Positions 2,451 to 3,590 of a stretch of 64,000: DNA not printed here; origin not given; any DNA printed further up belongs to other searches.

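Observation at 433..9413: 9-kb operon with 4 kinase-type proteins and 9 receiver domains but no output or Hpt domain, ending in an SBP-like protein and a TonB-dependent receptor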

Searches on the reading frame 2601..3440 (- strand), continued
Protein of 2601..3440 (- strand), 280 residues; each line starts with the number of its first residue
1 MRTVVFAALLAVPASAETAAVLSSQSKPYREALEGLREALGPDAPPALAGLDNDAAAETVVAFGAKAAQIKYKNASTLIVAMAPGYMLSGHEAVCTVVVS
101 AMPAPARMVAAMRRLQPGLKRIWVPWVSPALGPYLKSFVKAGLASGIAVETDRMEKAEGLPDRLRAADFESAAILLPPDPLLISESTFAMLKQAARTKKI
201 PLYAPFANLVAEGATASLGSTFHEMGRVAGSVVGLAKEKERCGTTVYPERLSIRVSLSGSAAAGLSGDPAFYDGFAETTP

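Call 49: search_solved_structures(query=window:2601-3440:-, max_evalue=1, show_alignments=1)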
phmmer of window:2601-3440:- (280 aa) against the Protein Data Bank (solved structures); distinct sequences matched with E-value up to 1: 6.
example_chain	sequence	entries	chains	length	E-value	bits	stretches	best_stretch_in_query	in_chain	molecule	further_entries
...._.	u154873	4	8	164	0.047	16.7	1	104-217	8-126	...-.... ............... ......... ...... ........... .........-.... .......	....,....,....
6k1w_A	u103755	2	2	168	0.048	16.7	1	104-217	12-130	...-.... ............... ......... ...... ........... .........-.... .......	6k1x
8wgk_A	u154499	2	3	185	0.06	16.4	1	104-217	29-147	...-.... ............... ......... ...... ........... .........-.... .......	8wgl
5z6v_A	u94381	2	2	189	0.063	16.3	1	104-217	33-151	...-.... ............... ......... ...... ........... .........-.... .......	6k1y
28jm_D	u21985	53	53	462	0.53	13.3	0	63-132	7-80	General transcription factor IIH subunit 4 | General transcription factor IIH subunit 4, p52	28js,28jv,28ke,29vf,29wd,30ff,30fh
9jzr_f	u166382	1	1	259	0.87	12.6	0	103-141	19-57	Lhcb-f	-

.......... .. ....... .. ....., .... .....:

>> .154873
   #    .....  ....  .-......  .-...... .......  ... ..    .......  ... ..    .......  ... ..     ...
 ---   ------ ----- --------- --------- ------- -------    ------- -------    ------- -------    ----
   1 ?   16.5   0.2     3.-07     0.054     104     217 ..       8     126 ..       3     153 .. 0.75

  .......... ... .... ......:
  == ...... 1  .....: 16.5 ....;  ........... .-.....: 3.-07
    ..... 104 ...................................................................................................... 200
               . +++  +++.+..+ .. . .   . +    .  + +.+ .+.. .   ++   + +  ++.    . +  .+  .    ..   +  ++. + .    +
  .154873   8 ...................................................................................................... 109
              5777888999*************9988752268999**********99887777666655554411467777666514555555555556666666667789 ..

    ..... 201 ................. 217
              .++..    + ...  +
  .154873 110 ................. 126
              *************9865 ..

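Call 50: search_solved_structures(query=P0035, max_evalue=0.00001)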
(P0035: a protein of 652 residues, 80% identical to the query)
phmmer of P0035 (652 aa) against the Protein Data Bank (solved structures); distinct sequences matched with E-value up to 0.00001: 27.
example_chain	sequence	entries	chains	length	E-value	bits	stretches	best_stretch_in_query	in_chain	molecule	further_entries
2hdf_A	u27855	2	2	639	5.6e-24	87.6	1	33-492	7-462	Colicin I receptor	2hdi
9nn6_A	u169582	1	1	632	2.4e-23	85.5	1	36-492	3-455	Colicin I receptor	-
3rgn_A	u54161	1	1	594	4.7e-15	58.1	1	34-515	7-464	Vitamin B12 transporter BtuB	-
1nqf_A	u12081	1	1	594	8.8e-15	57.2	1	34-517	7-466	Vitamin B12 receptor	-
3rgm_A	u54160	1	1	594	1.2e-14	56.7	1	34-515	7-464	Vitamin B12 transporter BtuB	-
1nqe_A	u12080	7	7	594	1.5e-14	56.4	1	34-515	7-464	Vitamin B12 receptor | Vitamin B12 transporter btuB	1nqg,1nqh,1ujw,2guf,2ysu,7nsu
2gsk_A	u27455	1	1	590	2e-14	56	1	35-516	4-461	Vitamin B12 transporter btuB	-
3m8b_A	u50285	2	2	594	4.1e-14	55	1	35-515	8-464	Vitamin B12 transporter btuB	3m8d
8the_A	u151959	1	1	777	8.5e-14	54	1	36-179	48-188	Heme/hemoglobin uptake outer membrane receptor PhuR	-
1fi1_A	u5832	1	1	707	9.2e-12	47.2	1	38-208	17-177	FERRICHROME-IRON RECEPTOR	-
4cu4_A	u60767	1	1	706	9.3e-12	47.2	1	38-208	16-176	FERRICHROME-IRON RECEPTOR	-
1fcp_A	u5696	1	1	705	9.4e-12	47.2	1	38-208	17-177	PROTEIN (FERRIC HYDROXAMATE UPTAKE RECEPTOR)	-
8a8c_A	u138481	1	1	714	9.7e-12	47.2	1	38-208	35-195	Ferrichrome outer membrane transporter/phage receptor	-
8a60_A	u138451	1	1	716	9.8e-12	47.1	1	38-208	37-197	Ferrichrome outer membrane transporter/phage receptor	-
1qff_A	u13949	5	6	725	1e-11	47.1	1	38-208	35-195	FERRIC HYDROXAMATE UPTAKE RECEPTOR | PROTEIN (FERRIC HYDROXAMATE UPTAKE RECEPTOR) | FERRIC HYDROXAMATE RECEPTOR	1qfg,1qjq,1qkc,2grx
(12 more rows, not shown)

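Call 58: find_related_loci(query=A3, collection=metagenome_contigs, flank=10000)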
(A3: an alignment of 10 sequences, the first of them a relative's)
Query A3 (280 aa) in metagenome_contigs; peptide patterns used: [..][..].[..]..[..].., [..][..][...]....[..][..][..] (x = any residue, [..] = any of these).
276 stretches matched a pattern; 43 encode a relative of the query (tblastn E <= 1e-3); 43 distinct loci.
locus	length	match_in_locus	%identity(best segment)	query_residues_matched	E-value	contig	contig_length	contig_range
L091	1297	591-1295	63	13-247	2e-96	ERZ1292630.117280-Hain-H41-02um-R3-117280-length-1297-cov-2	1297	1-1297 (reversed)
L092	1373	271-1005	37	22-266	3e-48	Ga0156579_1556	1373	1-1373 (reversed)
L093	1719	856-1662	36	4-265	4e-45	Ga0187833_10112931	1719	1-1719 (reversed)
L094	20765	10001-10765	39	17-266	6e-43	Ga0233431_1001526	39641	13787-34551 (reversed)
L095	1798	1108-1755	41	14-225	2e-43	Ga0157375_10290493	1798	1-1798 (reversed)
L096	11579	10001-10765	39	17-266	6e-43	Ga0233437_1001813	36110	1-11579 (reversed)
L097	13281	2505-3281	36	15-269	3e-41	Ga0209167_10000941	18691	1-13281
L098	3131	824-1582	37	17-265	4e-41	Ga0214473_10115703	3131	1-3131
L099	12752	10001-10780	35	17-271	8e-41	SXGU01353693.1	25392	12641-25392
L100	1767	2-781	34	12-266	9e-40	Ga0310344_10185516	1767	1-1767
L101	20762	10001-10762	36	14-265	2e-39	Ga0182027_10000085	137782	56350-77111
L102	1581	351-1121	38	11-265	4e-40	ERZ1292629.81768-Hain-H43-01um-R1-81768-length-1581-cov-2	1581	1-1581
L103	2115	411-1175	34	17-266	1e-38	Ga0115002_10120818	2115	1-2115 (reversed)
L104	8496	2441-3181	34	28-271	4e-38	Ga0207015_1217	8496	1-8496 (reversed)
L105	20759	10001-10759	35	17-265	9e-38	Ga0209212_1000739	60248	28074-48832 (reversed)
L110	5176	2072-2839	37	14-269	9e-35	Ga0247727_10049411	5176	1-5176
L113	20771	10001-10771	31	13-265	1e-32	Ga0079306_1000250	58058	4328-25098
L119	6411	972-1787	32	1-266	2e-30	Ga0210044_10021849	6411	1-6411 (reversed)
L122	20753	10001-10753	31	19-265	6e-30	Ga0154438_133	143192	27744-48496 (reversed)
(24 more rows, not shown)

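Call 64: search_protein_families(library=pfam, proteins=[L094:10743-12596:+, L110:2961-3947:+, L119:3064-4296:+, L105:12432-13091:+, L113:12708-13172:+, L122:5355-6881:+, L122:6880-8187:+, L122:12781-14643:+, L097:3305-4792:+, L086:2239-2523:+], max_evalue=0.001)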
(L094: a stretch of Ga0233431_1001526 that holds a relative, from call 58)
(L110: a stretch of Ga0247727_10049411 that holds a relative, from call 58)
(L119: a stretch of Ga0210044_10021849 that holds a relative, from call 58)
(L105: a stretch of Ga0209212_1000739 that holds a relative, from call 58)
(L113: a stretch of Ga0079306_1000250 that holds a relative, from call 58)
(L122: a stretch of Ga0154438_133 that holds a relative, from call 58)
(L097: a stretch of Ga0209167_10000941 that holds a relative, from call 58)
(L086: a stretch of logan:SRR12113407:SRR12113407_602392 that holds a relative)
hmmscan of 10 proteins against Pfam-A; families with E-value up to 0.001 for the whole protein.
L094:10743-12596:+ (618 aa): 8 families
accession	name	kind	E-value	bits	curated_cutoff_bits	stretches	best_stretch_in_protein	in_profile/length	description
PF07568.18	HisKA_2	-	1.9e-32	111.6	22.3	1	424-499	1-76/76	Histidine kinase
PF00672.30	HAMP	-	1.7e-14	54.3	25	1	236-282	5-51/53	HAMP domain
PF00989.32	PAS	-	2.3e-10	40.9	22.6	1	291-401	2-113/113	PAS fold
PF17203.10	sCache_3_2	-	3.9e-09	37.2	28.4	1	60-168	4-113/140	Single cache domain 3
PF02518.31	HATPase_c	-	2.1e-08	35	26.4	1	526-614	7-107/111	Histidine kinase-, DNA gyrase B-, and HSP90-like ATPase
PF13426.13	PAS_9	-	7.7e-07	29.8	27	1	302-403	3-103/103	PAS domain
PF07536.20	HWE_HK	-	5.4e-06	27.5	22.8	1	424-491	1-65/83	HWE histidine kinase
PF08448.16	PAS_4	-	1.6e-05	25.5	23.1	1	296-406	1-110/110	PAS fold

L110:2961-3947:+ (329 aa): 0 families

L119:3064-4296:+ (411 aa): 2 families
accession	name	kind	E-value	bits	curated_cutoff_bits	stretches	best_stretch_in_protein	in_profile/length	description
PF07690.21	MFS_1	-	5.9e-06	25.9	33.4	1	27-326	4-302/347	Major Facilitator Superfamily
PF03219.20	TLC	-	3.9e-05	23.1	21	0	324-397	402-475/491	TLC ATP/ADP transporter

L105:12432-13091:+ (220 aa): 1 family
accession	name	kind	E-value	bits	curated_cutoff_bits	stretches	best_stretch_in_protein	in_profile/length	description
PF00072.30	Response_reg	-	1.7e-20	73.7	30.2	1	85-204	1-109/111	Response regulator receiver domain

L113:12708-13172:+ (155 aa): 1 family
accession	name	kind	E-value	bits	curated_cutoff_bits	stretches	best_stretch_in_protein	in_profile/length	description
PF00072.30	Response_reg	-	1.3e-19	70.8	30.2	1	18-138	1-108/111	Response regulator receiver domain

L122:5355-6881:+ (509 aa): 2 families
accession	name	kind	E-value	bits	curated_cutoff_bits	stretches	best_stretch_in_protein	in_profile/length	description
PF00437.27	T2SSE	-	2e-131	438.5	24.9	1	117-505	5-370/370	Type II/IV secretion system protein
PF05157.20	MshEN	-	1.1e-14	54.6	23.1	1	17-92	11-87/90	MshEN domain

L122:6880-8187:+ (436 aa): 4 families
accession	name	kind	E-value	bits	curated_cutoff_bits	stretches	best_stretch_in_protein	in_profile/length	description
PF02518.31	HATPase_c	-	8.7e-23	81.3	26.4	1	305-412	3-109/111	Histidine kinase-, DNA gyrase B-, and HSP90-like ATPase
PF25323.1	6TM_PilS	-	7.1e-06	26.3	27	1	24-176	21-188/189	PilS-like transmembrane domain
PF00512.31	HisKA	-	1.3e-05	25.6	26.9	1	205-255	13-62/66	His Kinase A (phospho-acceptor) domain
PF13493.11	DUF4118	-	2.6e-05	24.4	28.4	1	83-177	11-104/107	Domain of unknown function (DUF4118)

L122:12781-14643:+ (621 aa): 8 families
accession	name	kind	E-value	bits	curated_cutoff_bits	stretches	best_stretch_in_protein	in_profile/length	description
PF02518.31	HATPase_c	-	1.2e-30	106.7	26.4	1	503-611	3-110/111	Histidine kinase-, DNA gyrase B-, and HSP90-like ATPase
PF00512.31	HisKA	-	3.6e-12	46.6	26.9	1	393-454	2-62/66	His Kinase A (phospho-acceptor) domain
PF13426.13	PAS_9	-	1e-08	35.8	27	1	276-374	2-101/103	PAS domain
PF00989.32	PAS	-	7.7e-07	29.6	22.6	1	268-365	4-104/113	PAS fold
PF00672.30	HAMP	-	1.1e-05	26.1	25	1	207-257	1-51/53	HAMP domain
PF13188.13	PAS_8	-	0.00011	22.4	21.8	1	266-313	2-46/65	PAS domain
PF14501.12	HATPase_c_5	-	0.00028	21.2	22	1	504-600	4-94/102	GHKL domain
PF08448.16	PAS_4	-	0.00051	20.7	23.1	1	276-317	6-47/110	PAS fold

L097:3305-4792:+ (496 aa): 5 families
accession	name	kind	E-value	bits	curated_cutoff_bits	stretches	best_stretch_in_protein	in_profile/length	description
PF02518.31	HATPase_c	-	4.8e-26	91.8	26.4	1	382-491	2-110/111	Histidine kinase-, DNA gyrase B-, and HSP90-like ATPase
PF00512.31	HisKA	-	3.8e-13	49.7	26.9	1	273-337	3-64/66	His Kinase A (phospho-acceptor) domain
PF00672.30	HAMP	-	3.3e-09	37.4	25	1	206-254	2-51/53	HAMP domain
PF17203.10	sCache_3_2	-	8.5e-05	23.1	28.4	1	73-141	45-113/140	Single cache domain 3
PF14501.12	HATPase_c_5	-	0.00087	19.6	22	0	384-478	4-92/102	GHKL domain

L086:2239-2523:+ (95 aa): 0 families

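Call 65: predict_structure(alignment_id=A2)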
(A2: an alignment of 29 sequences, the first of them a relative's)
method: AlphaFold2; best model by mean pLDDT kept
length: 280 residues; sequences in the alignment: 29
mean_pLDDT: 91.3   pTM: 0.87
mean pLDDT of the five models: 91.3, 91.1, 90.9, 88.1, 87.9
residues with pLDDT >= 90: 220; 70-90: 45; 50-70: 6; < 50: 9
segments of 3 or more residues with pLDDT < 50: 1-3, 7-12
pLDDT, mean of each block of 10 residues (from residue 1): 49 70 96 97 90 83 94 91 86 88 96 96 97 97 98 97 92 94 97 97 97 97 97 83 91 97 95 95
secondary structure, 60 per line:
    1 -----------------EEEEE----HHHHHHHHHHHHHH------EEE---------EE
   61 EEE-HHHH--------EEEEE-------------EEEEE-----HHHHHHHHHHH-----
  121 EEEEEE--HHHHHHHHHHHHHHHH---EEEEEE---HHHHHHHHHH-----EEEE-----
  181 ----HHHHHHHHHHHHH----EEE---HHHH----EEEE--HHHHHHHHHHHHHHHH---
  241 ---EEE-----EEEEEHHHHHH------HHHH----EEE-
elements in order: E18-22 H27-40 E47-49 E59-63 H65-68 E77-81 E95-99 H105-115 E121-126 H129-144 E148-153 H157-166 E172-175 H185-197 E202-204 H208-211 E216-219 H222-237 E244-246 E252-256 H257-262 H269-272 E277-279

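Call 68: fold_search(model_id=the predicted structure, library=pdb)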
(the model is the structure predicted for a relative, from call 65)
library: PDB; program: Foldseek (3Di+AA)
matches with E <= 10: 1565; with E <= 0.001: 234
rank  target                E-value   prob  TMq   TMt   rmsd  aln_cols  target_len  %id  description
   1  3lkv                  2.0e-12  1.00  0.61  0.58   6.5       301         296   15  Crystal structure of conserved domain protein from vibrio cholerae o1 biovar eltor str. n16961 (released 2010-03-02)
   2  3lft_A                6.9e-12  1.00  0.62  0.60   6.1       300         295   14  The Crystal Structure of the ABC domain in complex with L-Trp from Streptococcus pneumonia to 1.35A (released 2010-02-02)
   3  3lft_B                1.8e-11  1.00  0.62  0.60   6.4       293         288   15  The Crystal Structure of the ABC domain in complex with L-Trp from Streptococcus pneumonia to 1.35A (released 2010-02-02)
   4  6hni                  2.0e-10  1.00  0.61  0.58   6.2       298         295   13  The ligand-bound, closed structure of CD0873, a substrate binding protein with adhesive properties from Clostridium diff (released 2019-08-28)
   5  6hnj                  4.7e-10  1.00  0.69  0.66   4.7       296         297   13  The ligand-bound, open structure of CD0873, a substrate binding protein with adhesive properties from Clostridium diffic (released 2019-08-28)
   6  8wgl_A                1.6e-07  1.00  0.47  0.82   4.5       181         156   19  Crystal structure of Rhodothermus marinus substrate-binding protein (Hg soaking) (released 2023-10-04)
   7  6k1y                  1.8e-07  1.00  0.47  0.81   4.4       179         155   19  Crystal structure of Rhodothermus marinus substrate-binding protein at pH 7.5 (released 2019-08-21)
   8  6k1x                  2.1e-07  1.00  0.47  0.82   2.5       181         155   18  Crystal structure of Rhodothermus marinus substrate-binding protein at pH 6.0 (released 2019-08-21)
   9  5hsg                  2.2e-07  1.00  0.52  0.51   5.7       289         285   13  Crystal structure of an ABC transporter Solute Binding Protein from Klebsiella pneumoniae (KPN_01730, target EFI-511059) (released 2016-03-02)
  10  5z6v                  4.8e-07  1.00  0.45  0.75   5.0       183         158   20  Crystal structure of a substrate-binding protein from Rhodothermus marinus (released 2018-05-30)
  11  3hs3_A                8.0e-07  1.00  0.48  0.51   6.1       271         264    9  Crystal structure of periplasmic binding ribose operon repressor protein from Lactobacillus acidophilus (released 2009-06-23)
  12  2ioy_A                8.5e-07  1.00  0.48  0.49   6.9       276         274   12  Crystal structure of Thermoanaerobacter tengcongensis ribose binding protein (released 2007-03-20)
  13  5hqj                  8.5e-07  1.00  0.48  0.47   6.3       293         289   10  Crystal structure of ABC transporter Solute Binding Protein B1G1H7 from Burkholderia graminis C4D1M, target EFI-511179,  (released 2016-03-02)
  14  7e7m_A                1.3e-06  1.00  0.48  0.48   6.9       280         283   10  Crystal Structure Analysis of the Streptococcus agalactiae Ribose Binding Protein RbsB (released 2022-03-02)
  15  7e7m_B                1.3e-06  1.00  0.46  0.46   7.1       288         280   10  Crystal Structure Analysis of the Streptococcus agalactiae Ribose Binding Protein RbsB (released 2022-03-02)
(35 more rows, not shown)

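Call 84: find_encoding_contigs(protein=P0090, flank=6000, max_places=1)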
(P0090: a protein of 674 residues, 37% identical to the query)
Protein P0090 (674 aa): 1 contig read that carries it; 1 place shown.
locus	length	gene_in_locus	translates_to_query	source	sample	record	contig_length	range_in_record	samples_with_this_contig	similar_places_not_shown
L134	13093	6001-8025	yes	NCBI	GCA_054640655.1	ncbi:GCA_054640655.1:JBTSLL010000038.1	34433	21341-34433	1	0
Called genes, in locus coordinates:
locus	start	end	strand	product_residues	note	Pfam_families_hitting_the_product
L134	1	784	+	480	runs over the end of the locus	PF00672:HAMP, PF00512:HisKA, PF02518:HATPase_c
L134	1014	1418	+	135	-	PF00072:Response_reg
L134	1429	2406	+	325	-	PF00158:Sigma54_activat, PF14532:Sigma54_activ_2, PF07728:AAA_5 (weak), PF25601:AAA_lid_14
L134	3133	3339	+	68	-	-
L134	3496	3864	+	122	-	-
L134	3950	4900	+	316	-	-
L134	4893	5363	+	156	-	PF01641:SelR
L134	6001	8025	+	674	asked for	PF07715:Plug, PF25183:OMP_b-brl_4 (faint), PF00593:TonB_dep_Rec_b-barrel, PF14905:OMP_b-brl_3 (faint)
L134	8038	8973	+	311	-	PF04392:ABC_sub_bind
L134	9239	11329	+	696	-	PF00672:HAMP, PF00990:GGDEF, PF00563:EAL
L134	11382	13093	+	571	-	PF04313:HSDR_N (faint), PF02384:N6_Mtase (faint), PF20473:MmeI_Mtase, PF07669:Eco57I (weak)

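Call 85: find_encoding_contigs(protein=P0108, flank=6000, max_places=1)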
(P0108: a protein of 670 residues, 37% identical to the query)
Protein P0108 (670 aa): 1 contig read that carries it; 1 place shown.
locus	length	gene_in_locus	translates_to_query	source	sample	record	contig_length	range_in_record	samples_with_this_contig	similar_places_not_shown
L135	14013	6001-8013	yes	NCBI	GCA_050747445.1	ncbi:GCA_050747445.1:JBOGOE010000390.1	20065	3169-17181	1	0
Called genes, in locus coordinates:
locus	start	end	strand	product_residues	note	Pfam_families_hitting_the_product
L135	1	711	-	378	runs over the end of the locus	PF00072:Response_reg, PF07228:SpoIIE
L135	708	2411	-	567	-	PF01590:GAF (faint), PF13185:GAF_2 (faint), PF00512:HisKA (weak), PF02518:HATPase_c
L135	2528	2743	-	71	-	-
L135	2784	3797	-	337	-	PF03575:Peptidase_S51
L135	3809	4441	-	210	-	PF06940:DUF1287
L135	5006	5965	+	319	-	PF04392:ABC_sub_bind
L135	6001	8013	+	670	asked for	PF07715:Plug, PF00593:TonB_dep_Rec_b-barrel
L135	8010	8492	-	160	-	-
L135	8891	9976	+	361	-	PF01926:MMR_HSR1 (weak), PF06071:YchF-GTPase_C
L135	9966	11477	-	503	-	PF12390:Se-cys_synth_N, PF03841:SelA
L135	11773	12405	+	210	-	-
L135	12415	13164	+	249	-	PF13431:TPR_17 (faint), PF13181:TPR_8 (faint), PF13428:TPR_14 (faint), PF13414:TPR_11 (weak), PF13424:TPR_12 (weak), PF13432:TPR_16 (weak), PF00515:TPR_1, PF07719:TPR_2 (weak)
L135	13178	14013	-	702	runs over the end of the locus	PF00596:Aldolase_II, PF00106:adh_short, PF08659:KR, PF13561:adh_short_C2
